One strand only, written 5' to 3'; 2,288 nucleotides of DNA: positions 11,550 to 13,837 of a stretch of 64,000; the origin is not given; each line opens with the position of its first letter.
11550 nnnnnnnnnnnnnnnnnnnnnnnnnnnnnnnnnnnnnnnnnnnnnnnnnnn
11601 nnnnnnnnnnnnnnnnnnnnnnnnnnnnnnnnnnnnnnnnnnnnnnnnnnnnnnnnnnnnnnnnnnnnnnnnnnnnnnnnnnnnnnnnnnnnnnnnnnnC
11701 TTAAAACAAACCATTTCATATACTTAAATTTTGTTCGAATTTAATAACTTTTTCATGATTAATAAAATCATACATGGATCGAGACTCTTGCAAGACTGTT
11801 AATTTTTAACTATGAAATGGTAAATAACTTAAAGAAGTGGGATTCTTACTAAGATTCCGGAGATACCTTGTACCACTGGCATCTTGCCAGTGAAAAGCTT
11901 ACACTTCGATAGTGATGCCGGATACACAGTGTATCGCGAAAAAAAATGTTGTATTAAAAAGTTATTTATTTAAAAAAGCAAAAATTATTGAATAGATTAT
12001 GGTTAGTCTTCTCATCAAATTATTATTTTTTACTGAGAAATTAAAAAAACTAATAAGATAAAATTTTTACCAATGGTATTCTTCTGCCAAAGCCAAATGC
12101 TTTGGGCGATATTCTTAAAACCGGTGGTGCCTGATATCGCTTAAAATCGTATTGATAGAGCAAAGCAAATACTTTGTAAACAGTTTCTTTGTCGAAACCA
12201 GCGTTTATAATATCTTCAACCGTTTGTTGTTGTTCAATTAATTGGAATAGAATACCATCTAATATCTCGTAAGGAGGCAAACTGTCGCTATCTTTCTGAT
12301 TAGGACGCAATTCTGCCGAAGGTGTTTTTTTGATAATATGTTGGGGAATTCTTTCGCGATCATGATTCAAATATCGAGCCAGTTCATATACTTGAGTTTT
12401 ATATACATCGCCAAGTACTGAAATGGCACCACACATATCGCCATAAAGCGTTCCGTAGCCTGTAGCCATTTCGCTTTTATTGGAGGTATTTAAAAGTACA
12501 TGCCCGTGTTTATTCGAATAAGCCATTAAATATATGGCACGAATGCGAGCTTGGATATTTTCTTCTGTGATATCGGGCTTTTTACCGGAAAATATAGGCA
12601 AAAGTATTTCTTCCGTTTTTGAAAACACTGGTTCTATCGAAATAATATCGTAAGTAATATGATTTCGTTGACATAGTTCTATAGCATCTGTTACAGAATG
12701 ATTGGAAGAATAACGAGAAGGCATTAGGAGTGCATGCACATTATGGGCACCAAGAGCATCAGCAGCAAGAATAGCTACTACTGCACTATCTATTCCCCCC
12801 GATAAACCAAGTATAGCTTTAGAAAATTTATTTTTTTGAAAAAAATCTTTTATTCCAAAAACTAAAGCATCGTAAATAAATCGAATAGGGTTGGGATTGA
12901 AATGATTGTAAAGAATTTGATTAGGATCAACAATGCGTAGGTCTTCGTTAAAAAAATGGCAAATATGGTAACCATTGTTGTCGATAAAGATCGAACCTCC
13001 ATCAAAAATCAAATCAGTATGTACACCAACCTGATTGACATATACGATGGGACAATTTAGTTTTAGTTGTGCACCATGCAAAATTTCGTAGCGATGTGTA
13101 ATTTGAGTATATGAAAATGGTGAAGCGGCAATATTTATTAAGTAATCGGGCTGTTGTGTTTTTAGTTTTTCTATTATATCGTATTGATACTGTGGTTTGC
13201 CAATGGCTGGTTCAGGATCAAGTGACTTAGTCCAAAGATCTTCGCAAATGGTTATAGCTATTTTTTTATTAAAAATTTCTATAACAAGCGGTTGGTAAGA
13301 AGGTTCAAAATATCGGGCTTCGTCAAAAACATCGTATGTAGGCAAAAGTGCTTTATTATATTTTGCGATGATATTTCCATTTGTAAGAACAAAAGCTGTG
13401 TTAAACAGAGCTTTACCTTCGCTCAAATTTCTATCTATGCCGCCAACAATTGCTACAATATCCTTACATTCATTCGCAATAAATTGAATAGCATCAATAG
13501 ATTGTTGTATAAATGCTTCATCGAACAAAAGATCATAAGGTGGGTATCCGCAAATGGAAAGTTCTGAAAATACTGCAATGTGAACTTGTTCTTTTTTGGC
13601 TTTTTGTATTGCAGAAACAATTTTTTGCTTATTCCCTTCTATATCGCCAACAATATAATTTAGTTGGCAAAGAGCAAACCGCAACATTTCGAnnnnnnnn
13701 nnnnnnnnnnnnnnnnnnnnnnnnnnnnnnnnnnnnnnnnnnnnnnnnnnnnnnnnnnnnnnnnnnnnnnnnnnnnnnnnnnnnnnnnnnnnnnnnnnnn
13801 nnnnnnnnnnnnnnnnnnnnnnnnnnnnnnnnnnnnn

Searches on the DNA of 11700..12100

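Call 94: search_rna_families(source=window, start=11700, end=12100, threshold=evalue, max_evalue=10)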
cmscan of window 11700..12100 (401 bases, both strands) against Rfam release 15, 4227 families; matches with E-value up to 10: 4.
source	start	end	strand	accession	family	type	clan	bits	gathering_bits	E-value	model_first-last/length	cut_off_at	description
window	11913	12017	-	RF01212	sn2524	Gene; snRNA; snoRNA; CD-box;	-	18.9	44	1.9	1-109/109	no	Small nucleolar RNA sn2524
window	11741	11827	-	RF03743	MIR7696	Gene; miRNA;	-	16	83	3.4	1-88/88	no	MIR7696 microRNA precursor family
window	11725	11898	-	RF02792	sRNA162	Gene; antisense;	-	14.3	78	4.6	1-190/190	no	Archaeal Small RNA 162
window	11750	11896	+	RF01295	SCARNA7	Gene; snRNA; snoRNA; scaRNA;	-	12.8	65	0.4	1-330/330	no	Small Cajal body-specific RNA 7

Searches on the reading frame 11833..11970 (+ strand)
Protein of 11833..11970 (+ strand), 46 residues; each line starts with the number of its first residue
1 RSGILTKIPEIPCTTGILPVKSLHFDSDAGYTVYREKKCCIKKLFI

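Call 87: find_homologous_proteins(query=A6, max_evalue=10)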
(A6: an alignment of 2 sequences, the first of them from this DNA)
Query A6 (2 sequences): 1 candidates shared short words with the query, none scored E <= 10.
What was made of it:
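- On Small protein gene: No protein in the 5.8-billion-cluster database matches (call 87).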

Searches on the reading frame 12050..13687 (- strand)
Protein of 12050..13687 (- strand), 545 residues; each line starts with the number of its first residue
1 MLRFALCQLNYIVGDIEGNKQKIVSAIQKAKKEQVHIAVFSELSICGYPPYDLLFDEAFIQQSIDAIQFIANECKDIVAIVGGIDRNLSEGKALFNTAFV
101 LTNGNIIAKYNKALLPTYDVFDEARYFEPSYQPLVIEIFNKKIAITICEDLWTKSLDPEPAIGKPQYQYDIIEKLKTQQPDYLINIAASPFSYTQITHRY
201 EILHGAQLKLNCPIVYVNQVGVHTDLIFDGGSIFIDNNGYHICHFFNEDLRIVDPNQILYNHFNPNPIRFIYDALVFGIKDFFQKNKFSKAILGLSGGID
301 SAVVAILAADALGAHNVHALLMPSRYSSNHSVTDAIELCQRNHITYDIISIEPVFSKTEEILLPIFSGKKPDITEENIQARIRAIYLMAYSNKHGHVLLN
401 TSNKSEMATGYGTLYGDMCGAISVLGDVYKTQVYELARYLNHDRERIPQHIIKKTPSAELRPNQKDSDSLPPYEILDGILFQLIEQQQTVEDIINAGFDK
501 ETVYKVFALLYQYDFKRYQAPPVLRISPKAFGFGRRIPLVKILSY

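Call 10: search_protein_families(library=pfam, proteins=[window:12050-13687:-])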
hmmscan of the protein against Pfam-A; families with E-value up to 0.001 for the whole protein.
window:12050-13687:- (545 aa): 2 families
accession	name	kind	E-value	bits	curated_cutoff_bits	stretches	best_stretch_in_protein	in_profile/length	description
PF02540.23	NAD_synthase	-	4.5e-74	249.1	21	1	273-519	3-241/242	NAD synthase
PF00795.27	CN_hydrolase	-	4.3e-21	75.8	23.2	1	5-249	3-240/256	Carbon-nitrogen hydrolase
